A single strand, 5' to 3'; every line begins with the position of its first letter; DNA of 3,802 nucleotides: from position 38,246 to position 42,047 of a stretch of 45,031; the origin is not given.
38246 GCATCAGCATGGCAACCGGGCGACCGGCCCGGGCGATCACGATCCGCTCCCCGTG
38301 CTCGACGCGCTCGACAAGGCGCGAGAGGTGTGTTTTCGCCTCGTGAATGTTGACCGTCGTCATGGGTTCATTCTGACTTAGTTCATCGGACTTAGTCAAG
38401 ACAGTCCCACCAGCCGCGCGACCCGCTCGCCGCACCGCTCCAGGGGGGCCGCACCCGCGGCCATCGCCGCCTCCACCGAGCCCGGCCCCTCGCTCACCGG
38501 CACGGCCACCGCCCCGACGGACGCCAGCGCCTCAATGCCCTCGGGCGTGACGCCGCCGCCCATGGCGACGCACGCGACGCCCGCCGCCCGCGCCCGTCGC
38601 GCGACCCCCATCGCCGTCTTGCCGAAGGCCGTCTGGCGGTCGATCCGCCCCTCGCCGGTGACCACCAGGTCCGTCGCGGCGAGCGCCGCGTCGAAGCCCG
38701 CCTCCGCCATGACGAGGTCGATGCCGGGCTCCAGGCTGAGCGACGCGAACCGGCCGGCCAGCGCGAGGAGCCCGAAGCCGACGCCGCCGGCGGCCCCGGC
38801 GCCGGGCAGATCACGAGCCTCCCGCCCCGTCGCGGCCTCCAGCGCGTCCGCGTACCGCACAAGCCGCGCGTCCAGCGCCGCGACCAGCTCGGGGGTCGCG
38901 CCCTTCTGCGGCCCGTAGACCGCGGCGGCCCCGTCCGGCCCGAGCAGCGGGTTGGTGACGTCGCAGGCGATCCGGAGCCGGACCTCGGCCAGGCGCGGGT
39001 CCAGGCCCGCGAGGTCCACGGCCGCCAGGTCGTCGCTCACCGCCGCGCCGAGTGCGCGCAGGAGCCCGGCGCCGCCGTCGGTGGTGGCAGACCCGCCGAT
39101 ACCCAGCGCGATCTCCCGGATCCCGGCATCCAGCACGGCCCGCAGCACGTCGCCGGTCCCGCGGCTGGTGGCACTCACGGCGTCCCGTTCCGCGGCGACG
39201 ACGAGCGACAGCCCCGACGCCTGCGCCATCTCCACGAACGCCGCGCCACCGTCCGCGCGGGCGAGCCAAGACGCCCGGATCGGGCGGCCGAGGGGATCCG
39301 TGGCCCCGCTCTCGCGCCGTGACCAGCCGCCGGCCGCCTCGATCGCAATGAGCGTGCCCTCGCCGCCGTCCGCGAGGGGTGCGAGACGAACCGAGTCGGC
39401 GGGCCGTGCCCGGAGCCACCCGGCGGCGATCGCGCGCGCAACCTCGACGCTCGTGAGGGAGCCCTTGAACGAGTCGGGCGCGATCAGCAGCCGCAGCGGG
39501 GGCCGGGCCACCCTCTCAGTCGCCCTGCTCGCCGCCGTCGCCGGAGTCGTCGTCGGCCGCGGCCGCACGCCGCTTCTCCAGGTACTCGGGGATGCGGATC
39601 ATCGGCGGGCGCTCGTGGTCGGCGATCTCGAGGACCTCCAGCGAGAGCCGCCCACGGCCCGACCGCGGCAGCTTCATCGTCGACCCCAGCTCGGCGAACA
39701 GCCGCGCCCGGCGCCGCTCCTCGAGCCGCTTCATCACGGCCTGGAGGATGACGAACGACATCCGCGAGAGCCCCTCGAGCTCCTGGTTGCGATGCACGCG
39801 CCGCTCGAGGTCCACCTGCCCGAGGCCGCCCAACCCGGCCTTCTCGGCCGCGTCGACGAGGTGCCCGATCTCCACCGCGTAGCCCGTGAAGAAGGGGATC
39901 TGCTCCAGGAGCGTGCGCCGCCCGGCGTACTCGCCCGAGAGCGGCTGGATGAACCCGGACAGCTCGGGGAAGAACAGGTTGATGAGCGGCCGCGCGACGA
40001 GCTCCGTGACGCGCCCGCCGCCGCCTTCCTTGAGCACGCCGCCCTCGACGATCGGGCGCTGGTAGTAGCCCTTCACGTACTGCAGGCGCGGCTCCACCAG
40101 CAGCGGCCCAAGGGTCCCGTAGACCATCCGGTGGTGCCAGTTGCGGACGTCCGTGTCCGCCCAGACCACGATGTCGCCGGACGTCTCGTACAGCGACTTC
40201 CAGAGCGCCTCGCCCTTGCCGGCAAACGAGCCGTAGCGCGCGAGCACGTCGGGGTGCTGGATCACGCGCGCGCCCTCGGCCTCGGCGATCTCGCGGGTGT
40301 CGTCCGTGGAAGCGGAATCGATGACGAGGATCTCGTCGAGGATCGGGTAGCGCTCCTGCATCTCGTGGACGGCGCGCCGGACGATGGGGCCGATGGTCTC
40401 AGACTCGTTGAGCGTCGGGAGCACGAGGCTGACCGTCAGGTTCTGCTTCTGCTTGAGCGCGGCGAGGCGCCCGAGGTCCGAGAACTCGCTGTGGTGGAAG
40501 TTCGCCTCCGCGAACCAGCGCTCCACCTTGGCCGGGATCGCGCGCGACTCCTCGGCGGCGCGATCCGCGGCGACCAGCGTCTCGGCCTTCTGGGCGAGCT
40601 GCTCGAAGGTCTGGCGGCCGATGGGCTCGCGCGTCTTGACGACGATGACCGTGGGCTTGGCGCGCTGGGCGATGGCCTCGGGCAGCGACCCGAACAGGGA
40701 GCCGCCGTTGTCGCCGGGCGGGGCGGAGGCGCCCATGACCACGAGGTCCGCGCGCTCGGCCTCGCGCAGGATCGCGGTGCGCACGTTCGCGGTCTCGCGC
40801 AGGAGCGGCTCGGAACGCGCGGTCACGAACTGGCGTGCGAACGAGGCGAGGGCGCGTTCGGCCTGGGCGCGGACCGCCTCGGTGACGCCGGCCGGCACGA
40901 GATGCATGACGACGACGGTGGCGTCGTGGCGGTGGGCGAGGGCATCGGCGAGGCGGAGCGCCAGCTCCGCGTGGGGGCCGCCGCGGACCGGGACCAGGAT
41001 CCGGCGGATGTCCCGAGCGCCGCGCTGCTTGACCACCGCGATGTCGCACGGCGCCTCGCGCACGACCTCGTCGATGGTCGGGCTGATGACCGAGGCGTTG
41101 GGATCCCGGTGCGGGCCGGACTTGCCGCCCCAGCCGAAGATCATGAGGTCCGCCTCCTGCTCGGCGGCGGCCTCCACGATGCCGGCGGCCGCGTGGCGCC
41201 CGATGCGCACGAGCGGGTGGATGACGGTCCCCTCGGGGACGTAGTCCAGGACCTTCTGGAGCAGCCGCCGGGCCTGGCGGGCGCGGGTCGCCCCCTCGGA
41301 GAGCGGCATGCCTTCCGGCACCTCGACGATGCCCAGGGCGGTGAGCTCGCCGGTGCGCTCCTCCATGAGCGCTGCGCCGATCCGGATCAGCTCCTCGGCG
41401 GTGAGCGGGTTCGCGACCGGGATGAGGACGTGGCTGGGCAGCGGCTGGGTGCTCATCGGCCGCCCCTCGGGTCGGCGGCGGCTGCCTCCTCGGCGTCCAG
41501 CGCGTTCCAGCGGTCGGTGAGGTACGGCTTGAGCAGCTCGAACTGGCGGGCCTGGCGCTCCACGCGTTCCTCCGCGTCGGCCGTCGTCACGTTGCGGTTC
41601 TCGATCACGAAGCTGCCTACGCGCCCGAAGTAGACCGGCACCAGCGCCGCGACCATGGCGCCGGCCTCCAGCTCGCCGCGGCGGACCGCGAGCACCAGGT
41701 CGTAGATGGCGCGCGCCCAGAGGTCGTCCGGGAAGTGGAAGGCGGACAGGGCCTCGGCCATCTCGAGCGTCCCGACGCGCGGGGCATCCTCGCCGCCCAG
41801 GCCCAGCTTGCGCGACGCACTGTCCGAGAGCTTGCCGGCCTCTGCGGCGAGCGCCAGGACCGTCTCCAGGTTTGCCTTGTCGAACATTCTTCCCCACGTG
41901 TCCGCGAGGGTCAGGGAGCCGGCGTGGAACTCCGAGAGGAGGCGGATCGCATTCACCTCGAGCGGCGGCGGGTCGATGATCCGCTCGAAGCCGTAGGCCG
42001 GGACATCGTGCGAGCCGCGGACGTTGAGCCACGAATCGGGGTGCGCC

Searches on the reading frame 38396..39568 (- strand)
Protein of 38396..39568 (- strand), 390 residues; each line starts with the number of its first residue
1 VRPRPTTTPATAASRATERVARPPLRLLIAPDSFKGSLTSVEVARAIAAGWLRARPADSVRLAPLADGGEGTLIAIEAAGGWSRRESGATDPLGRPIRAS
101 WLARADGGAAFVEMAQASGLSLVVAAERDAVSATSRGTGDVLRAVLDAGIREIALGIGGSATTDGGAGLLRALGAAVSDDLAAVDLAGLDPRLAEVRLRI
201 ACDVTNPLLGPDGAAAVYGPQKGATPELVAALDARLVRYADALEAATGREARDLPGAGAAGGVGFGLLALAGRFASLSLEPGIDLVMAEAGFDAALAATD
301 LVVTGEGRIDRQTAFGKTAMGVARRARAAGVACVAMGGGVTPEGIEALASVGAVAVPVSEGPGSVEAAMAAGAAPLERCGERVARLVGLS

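Call 55: search_protein_families(library=pfam, proteins=[window:38396-39568:-], max_evalue=0.001)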
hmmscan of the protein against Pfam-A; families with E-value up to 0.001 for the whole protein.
window:38396-39568:- (390 aa): 1 family
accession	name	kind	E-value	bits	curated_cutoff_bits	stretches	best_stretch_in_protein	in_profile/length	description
PF02595.20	Gly_kinase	-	9.7e-114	380.6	23.3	1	28-387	2-371/372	Glycerate kinase family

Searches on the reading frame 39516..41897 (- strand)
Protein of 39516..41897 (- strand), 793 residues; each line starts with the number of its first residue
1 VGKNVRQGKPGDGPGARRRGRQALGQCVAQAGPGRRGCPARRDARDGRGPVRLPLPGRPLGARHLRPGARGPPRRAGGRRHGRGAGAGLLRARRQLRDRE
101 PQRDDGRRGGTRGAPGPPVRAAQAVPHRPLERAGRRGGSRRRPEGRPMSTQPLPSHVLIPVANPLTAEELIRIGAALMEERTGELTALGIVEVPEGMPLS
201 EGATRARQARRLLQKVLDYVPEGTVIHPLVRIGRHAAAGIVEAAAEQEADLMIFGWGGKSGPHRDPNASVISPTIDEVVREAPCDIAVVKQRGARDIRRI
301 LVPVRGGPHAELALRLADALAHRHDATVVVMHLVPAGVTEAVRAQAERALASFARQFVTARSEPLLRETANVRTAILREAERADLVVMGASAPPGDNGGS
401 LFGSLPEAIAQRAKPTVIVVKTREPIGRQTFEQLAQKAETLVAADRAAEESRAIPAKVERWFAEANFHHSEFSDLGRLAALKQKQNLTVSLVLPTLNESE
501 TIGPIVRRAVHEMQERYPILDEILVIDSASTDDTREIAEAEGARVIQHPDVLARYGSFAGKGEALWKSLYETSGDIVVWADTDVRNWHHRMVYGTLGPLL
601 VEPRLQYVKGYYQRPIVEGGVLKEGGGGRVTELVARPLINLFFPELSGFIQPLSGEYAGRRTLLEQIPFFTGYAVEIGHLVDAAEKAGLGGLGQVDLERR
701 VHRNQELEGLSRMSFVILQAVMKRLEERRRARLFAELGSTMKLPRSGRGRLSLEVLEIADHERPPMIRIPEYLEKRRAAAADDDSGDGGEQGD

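Call 55: search_protein_families(library=pfam, proteins=[window:39516-41897:-], max_evalue=0.001)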
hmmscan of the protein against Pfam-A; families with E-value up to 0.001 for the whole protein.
window:39516-41897:- (793 aa): 2 families
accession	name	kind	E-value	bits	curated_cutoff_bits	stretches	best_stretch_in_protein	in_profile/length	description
PF00582.32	Usp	-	1e-25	91.4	24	2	297-421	2-141/141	Universal stress protein family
PF00535.33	Glycos_transf_2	-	1.7e-10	41.5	23.3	1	490-584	1-89/168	Glycosyl transferase family 2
